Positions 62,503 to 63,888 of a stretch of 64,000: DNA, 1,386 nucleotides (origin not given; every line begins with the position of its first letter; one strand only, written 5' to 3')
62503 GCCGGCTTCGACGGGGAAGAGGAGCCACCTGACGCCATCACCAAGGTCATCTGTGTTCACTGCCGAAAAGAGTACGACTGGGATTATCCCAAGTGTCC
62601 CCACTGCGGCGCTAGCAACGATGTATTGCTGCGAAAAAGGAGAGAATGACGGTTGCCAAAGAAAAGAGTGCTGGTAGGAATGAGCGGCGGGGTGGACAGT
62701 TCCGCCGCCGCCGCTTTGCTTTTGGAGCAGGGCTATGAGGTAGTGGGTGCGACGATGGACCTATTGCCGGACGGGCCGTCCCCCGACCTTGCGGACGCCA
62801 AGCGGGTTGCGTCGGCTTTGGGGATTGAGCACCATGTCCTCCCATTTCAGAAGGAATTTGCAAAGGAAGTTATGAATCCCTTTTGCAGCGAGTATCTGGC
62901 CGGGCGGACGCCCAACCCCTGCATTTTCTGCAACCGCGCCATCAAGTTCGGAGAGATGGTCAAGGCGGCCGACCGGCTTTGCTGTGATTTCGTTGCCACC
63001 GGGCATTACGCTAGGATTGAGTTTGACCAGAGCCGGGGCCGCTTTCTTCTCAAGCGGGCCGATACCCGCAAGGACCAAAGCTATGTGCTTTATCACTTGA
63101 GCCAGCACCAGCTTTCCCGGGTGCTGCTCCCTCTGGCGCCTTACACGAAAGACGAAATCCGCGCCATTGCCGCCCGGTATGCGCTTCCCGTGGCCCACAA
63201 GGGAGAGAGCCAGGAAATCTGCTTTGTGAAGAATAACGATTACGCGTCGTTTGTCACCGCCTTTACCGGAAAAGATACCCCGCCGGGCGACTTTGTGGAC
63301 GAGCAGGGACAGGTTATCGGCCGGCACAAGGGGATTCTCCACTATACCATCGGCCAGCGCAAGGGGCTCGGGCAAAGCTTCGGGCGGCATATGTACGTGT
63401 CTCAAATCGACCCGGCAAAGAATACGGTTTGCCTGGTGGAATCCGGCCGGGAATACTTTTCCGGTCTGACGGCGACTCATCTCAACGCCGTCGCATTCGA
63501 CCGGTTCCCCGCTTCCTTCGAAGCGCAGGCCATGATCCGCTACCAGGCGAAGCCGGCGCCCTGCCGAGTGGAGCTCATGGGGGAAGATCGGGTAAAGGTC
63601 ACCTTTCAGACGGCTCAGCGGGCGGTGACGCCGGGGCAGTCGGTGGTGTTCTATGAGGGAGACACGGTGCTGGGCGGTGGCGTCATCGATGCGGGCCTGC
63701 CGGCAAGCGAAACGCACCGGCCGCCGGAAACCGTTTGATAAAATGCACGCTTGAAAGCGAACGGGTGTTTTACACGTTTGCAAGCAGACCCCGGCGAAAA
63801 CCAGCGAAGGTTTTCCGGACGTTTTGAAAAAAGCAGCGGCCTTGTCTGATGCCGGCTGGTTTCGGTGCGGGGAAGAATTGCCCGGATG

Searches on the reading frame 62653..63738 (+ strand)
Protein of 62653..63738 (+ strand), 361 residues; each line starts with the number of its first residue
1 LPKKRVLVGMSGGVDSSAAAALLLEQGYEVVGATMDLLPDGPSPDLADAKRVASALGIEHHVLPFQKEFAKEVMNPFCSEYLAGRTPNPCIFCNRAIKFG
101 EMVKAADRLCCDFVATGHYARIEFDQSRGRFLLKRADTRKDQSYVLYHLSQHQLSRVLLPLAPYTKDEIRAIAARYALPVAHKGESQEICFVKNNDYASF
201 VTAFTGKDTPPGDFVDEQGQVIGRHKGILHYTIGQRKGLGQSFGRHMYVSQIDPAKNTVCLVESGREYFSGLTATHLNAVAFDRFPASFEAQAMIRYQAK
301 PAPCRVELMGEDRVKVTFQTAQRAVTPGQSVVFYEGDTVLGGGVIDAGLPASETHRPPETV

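Call 89: search_protein_families(library=pfam, proteins=[window:62653-63738:+], max_evalue=0.00001)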
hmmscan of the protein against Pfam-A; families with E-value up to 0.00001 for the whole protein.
window:62653-63738:+ (361 aa): 5 families
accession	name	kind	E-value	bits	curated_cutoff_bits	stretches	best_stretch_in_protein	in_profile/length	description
PF03054.22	tRNA_Me_trans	-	7.2e-66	222.1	20.6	1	4-193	1-201/202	tRNA methyl transferase HUP domain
PF20258.4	tRNA_Me_trans_C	-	3.9e-20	72.4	20.6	1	272-345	4-77/77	Aminomethyltransferase beta-barrel domain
PF20259.3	tRNA_Me_trans_M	-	3.5e-17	62.2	27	1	203-261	6-64/66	tRNA methyl transferase PRC-barrel domain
PF00733.27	Asn_synthase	-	6.4e-07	29.8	21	1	6-70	20-84/354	Asparagine synthase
PF00764.25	Arginosuc_synth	-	7.4e-06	26.5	27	0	5-76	1-72/162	Arginosuccinate synthase N-terminal HUP domain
